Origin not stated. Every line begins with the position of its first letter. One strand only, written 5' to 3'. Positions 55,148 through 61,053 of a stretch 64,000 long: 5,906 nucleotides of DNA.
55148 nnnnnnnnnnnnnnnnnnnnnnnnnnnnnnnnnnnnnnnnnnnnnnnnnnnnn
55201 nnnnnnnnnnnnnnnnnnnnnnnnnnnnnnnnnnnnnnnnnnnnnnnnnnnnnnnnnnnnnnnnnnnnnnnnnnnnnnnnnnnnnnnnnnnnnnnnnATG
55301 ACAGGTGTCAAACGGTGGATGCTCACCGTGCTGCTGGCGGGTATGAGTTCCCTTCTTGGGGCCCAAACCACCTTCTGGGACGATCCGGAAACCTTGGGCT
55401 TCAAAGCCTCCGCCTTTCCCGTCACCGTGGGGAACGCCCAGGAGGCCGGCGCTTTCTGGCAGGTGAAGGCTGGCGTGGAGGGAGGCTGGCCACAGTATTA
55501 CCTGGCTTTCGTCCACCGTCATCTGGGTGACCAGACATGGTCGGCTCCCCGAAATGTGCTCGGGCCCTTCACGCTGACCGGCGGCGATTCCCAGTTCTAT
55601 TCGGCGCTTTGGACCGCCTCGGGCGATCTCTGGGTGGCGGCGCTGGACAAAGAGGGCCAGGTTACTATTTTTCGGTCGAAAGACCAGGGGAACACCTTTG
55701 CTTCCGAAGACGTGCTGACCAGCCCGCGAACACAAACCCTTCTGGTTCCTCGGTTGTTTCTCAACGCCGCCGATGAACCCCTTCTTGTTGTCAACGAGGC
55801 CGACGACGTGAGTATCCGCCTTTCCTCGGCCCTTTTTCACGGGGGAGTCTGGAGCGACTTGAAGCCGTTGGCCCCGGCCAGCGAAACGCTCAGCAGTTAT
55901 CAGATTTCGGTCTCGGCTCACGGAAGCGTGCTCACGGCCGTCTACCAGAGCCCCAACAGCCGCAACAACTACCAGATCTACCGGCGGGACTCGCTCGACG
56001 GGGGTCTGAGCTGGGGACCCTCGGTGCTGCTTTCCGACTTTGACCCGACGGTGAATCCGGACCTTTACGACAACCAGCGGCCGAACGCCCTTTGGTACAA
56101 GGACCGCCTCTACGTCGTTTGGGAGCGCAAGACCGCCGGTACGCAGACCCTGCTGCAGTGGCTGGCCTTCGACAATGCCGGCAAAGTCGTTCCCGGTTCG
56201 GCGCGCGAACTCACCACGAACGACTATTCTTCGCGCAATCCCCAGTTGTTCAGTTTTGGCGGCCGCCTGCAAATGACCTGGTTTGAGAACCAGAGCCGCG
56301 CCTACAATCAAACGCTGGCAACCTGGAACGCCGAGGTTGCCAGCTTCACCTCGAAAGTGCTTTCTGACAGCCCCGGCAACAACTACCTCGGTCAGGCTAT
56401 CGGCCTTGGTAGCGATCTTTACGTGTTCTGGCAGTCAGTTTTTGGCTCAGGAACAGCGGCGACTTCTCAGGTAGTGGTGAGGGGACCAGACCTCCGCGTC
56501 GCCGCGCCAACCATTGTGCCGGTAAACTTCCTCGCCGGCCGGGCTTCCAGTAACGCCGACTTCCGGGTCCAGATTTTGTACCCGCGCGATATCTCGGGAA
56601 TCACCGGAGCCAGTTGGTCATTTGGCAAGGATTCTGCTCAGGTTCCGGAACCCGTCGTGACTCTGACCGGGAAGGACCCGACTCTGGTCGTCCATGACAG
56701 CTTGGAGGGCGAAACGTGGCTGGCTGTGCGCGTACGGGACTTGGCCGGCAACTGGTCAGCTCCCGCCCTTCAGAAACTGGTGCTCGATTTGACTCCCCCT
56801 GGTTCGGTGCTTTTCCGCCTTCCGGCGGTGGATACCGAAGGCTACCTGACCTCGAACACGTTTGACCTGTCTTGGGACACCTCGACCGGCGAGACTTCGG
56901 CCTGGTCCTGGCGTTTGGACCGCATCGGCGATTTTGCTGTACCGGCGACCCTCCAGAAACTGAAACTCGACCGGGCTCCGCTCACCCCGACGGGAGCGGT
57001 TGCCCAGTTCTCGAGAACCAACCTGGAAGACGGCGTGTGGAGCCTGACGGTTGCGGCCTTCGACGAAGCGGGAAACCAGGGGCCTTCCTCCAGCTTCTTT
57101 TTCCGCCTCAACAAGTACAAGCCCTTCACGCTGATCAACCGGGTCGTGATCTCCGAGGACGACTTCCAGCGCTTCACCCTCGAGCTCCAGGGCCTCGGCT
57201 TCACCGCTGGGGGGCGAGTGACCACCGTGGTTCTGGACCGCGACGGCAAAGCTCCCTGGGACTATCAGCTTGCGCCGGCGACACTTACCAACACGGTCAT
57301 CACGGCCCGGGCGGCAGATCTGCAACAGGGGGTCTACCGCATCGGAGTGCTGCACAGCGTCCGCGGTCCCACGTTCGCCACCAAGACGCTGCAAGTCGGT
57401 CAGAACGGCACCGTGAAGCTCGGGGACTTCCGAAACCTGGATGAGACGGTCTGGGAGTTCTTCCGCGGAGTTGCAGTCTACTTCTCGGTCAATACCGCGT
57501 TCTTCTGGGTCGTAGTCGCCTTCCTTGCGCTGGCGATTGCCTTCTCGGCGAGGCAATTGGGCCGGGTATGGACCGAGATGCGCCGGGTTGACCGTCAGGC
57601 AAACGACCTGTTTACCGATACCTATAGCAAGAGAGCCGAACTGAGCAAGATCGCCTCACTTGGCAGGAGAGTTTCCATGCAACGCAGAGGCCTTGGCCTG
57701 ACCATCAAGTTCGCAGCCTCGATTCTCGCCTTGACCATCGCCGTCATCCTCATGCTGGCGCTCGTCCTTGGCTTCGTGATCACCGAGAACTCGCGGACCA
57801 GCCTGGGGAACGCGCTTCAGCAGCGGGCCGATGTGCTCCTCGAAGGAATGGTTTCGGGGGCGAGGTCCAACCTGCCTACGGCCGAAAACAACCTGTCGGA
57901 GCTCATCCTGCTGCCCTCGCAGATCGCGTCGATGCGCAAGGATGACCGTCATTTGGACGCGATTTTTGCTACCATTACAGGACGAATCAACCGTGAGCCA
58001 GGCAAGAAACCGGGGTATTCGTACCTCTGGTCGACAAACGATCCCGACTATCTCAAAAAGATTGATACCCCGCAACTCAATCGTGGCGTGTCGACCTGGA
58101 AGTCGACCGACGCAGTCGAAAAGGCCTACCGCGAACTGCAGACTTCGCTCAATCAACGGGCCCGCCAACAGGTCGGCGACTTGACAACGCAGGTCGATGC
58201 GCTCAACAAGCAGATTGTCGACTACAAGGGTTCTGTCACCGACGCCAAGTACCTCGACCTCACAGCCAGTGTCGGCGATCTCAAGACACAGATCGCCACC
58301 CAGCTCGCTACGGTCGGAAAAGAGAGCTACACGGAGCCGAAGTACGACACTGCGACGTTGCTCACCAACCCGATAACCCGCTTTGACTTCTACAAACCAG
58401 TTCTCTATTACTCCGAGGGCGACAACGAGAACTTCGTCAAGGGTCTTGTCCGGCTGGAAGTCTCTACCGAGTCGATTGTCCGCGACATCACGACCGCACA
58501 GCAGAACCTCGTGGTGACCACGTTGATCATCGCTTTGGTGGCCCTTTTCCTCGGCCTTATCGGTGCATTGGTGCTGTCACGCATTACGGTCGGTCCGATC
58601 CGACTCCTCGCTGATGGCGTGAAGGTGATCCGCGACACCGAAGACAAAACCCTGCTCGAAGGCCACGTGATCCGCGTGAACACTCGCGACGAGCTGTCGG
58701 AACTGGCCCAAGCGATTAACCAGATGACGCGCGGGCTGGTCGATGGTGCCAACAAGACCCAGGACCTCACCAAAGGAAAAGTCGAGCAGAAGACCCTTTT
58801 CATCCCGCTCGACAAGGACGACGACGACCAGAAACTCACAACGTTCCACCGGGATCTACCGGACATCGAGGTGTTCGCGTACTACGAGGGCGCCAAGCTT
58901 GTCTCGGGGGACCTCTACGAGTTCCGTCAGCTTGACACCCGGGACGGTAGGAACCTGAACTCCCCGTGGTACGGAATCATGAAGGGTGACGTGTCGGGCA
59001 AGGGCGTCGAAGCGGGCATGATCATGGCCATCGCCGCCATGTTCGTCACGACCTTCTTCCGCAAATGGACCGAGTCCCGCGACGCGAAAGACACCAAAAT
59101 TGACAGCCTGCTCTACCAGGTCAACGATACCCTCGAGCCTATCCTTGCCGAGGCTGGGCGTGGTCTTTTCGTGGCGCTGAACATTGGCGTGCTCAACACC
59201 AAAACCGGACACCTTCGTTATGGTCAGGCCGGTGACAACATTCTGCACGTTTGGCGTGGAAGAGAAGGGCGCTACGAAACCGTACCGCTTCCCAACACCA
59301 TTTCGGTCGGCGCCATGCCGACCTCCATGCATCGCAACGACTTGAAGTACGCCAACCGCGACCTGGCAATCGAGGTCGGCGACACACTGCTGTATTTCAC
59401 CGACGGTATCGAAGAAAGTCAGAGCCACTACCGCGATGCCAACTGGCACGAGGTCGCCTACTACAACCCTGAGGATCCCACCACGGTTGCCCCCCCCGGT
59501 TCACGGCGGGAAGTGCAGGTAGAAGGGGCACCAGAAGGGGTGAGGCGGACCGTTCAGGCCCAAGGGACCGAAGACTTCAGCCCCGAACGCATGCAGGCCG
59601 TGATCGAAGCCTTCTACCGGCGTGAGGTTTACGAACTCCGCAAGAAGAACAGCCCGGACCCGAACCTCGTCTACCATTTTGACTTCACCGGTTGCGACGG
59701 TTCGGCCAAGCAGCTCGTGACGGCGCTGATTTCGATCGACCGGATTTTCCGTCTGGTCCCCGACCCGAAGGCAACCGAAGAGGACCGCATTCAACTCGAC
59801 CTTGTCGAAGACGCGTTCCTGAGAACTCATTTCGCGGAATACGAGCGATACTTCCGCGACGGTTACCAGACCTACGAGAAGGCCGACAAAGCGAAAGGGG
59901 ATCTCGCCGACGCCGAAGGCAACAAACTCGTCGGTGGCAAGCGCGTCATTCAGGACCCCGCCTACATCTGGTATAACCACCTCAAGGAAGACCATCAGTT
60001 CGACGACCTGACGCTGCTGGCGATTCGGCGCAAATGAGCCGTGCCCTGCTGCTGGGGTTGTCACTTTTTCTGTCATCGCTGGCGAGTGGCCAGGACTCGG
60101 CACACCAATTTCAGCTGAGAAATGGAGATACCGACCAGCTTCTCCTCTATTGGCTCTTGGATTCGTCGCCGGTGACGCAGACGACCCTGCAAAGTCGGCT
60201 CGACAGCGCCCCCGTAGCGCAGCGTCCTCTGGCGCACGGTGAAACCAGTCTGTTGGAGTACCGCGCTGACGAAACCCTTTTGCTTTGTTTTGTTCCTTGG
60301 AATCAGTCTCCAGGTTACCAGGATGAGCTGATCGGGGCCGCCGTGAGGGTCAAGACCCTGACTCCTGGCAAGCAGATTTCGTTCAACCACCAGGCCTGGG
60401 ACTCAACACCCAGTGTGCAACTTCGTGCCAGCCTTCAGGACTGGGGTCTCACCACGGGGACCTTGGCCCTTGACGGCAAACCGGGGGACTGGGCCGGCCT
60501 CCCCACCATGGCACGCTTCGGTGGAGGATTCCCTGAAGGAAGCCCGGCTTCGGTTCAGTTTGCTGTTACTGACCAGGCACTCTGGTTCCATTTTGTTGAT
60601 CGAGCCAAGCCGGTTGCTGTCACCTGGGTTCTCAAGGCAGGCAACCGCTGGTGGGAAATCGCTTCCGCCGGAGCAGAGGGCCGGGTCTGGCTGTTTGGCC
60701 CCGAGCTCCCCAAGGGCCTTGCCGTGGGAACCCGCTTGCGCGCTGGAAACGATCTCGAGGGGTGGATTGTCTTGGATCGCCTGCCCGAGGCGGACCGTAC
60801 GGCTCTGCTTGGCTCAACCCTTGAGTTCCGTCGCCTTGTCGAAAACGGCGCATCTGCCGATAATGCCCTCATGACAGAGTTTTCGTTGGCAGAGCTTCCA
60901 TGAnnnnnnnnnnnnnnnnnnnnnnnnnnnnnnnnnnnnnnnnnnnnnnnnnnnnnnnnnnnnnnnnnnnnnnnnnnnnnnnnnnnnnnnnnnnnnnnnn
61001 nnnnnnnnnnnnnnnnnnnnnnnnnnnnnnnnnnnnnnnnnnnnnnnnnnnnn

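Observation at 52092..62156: Six-gene translationally coupled operon of giant exported proteins and small membrane proteins of unknown function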

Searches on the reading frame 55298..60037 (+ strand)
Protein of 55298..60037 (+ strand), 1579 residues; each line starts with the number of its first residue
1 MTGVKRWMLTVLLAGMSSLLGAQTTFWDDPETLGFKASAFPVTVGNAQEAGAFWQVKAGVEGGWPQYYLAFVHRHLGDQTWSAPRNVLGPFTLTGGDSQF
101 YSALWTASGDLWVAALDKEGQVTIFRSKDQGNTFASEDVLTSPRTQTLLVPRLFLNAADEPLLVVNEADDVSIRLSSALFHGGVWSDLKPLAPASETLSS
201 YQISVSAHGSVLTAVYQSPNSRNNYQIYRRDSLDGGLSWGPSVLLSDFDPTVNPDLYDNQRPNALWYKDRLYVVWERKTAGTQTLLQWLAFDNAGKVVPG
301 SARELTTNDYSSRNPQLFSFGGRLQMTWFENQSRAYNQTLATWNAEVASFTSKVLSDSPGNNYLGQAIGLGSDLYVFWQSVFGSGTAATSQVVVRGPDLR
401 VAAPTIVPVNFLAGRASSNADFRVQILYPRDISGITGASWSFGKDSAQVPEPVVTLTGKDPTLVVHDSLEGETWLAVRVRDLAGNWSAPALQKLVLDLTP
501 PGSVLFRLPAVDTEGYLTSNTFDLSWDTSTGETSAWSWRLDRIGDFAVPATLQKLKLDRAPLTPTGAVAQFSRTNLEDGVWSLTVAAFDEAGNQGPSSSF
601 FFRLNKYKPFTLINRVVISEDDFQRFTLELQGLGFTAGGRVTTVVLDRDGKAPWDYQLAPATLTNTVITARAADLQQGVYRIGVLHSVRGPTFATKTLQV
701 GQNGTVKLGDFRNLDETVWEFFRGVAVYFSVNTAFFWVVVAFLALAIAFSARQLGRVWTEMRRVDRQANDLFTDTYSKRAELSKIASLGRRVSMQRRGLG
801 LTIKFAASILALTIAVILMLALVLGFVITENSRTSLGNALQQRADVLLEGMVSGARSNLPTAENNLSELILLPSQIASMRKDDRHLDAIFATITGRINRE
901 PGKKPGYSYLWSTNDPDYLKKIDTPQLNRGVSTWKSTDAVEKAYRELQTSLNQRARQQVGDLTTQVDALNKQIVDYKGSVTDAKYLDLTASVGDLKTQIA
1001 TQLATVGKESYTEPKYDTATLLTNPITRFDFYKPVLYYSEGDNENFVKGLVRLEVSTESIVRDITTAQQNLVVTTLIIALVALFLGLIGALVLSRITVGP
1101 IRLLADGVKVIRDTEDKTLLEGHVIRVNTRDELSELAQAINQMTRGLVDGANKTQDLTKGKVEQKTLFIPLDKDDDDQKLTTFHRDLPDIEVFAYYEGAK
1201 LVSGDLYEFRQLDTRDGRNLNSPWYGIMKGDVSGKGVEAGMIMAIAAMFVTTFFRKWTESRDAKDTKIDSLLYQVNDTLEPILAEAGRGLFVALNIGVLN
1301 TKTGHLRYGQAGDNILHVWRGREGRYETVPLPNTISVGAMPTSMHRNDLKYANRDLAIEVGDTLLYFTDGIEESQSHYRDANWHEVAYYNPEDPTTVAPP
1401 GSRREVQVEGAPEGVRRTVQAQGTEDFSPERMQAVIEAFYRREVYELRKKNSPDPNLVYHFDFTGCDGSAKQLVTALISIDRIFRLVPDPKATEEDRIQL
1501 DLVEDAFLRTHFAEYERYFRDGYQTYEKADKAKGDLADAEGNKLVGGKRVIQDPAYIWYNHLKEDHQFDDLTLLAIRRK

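Call 4: search_protein_families(library=pfam, proteins=[window:55298-60037:+], max_evalue=0.1)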
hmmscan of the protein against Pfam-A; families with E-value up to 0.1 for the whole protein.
window:55298-60037:+ (1579 aa): 5 families
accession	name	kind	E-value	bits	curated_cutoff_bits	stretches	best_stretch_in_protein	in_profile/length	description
PF07228.17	SpoIIE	-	8.3e-19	68.7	25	1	1225-1378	5-138/192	Stage II sporulation protein E (SpoIIE)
PF00672.30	HAMP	-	8.2e-06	26.5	25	1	1092-1147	1-51/53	HAMP domain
PF19077.6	Big_13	-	0.00038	21.3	27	1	570-601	65-97/102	Bacterial Ig-like domain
PF25785.1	TPR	-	0.036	14.8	27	1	944-982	9-46/110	Nucleoprotein TPR-like domain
PF13088.12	BNR_2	-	0.087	12.6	31.4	0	167-240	14-95/277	BNR repeat-like domain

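Call 5: search_protein_families(library=ncbifam, proteins=[window:55298-60037:+], max_evalue=0.1)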
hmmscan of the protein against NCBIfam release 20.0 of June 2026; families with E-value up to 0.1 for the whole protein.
window:55298-60037:+ (1579 aa): 11 families
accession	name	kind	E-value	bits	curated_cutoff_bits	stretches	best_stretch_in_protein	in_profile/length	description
NF033092.0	HK_WalK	equivalog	4.7e-08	32.1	725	1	945-1154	63-253/594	cell wall metabolism sensor histidine kinase WalK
NF008318.0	PRK11107.1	equivalog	0.00014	20.1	890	1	949-1152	58-252/920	two-component sensor histidine kinase BarA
NF008468.0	PRK11360.1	equivalog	0.00047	18.6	646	1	1057-1156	180-272/616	two-component system sensor histidine kinase AtoS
NF007837.0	PRK10549.1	equivalog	0.0016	17.3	603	1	1062-1148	154-234/466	envelope stress sensor histidine kinase BaeS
NF040691.1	MtrAB_MtrB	equivalog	0.0053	15.8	450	1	1055-1158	174-268/507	MtrAB system histidine kinase MtrB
NF041210.1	his_kin_PieS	equivalog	0.0066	15.5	850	1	1042-1151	141-240/474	two component system sensor histidine kinase PieS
NF058645.1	MCPCtpMPsAe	equivalog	0.0076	15.1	900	1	1053-1144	185-273/558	methyl-accepting chemotaxis protein CtpM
NF012163.2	BaeS_SmeS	equivalog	0.0078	15.2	500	1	1063-1149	155-235/457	sensor histidine kinase efflux regulator BaeS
NF011622.0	PRK15048.1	equivalog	0.026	13.7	900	1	1055-1154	170-268/553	methyl-accepting chemotaxis protein II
NF008312.0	PRK11100.1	equivalog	0.03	13.2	356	1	1047-1147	160-250/477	two-component system sensor histidine kinase CreC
NF058527.1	HistKinChvGCaul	equivalog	0.031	13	740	1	1061-1149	218-301/535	two-component sensor histidine kinase ChvG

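Call 22: search_solved_structures(query=window:55298-60037:+, max_evalue=0.01)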
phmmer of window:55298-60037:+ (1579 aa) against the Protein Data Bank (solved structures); distinct sequences matched with E-value up to 0.01: 0.

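Call 25: search_protein_families(library=padloc, proteins=[window:55298-60037:+], max_evalue=0.01)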
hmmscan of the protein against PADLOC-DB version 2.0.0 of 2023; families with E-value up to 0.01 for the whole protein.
window:55298-60037:+ (1579 aa): 0 families

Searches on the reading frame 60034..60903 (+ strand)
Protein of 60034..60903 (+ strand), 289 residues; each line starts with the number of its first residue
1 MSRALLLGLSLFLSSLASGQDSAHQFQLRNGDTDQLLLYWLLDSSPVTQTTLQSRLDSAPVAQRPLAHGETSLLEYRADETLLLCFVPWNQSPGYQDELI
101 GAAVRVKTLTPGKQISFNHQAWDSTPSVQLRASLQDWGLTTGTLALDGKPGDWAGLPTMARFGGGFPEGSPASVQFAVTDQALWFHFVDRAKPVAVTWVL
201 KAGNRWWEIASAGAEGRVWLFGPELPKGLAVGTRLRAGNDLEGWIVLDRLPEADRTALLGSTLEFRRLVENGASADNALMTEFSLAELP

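Call 4: search_protein_families(library=pfam, proteins=[window:60034-60903:+], max_evalue=0.1)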
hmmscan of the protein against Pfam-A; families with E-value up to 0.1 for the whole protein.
window:60034-60903:+ (289 aa): 0 families

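Call 5: search_protein_families(library=ncbifam, proteins=[window:60034-60903:+], max_evalue=0.1)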
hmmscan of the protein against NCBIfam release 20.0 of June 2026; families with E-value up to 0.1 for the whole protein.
window:60034-60903:+ (289 aa): 0 families

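Call 25: search_protein_families(library=padloc, proteins=[window:60034-60903:+], max_evalue=0.01)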
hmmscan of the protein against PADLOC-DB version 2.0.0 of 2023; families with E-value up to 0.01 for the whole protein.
window:60034-60903:+ (289 aa): 0 families

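Call 27: find_homologous_proteins(query=window:60034-60903:+)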
Query window:60034-60903:+ (289 aa): 1 proteins with E <= 0.001 among 4307 candidates.
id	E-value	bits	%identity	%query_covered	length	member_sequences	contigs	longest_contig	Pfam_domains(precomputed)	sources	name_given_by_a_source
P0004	1.3e-189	647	100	100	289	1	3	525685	-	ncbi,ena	ncbi:MAG: hypothetical protein WCG80_00920 [Spirochaetales bacterium]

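Call 72: search_solved_structures(query=A4, max_evalue=10)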
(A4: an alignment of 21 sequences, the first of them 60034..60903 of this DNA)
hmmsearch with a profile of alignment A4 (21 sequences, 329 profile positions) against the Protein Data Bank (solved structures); distinct sequences matched with E-value up to 10: 2.
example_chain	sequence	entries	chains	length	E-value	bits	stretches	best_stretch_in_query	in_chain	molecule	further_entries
9fvc_H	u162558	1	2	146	1.1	11.7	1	85-173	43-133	VHH_VcP#2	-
4j7r_A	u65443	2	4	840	1.4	11.5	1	201-250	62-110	Isoamylase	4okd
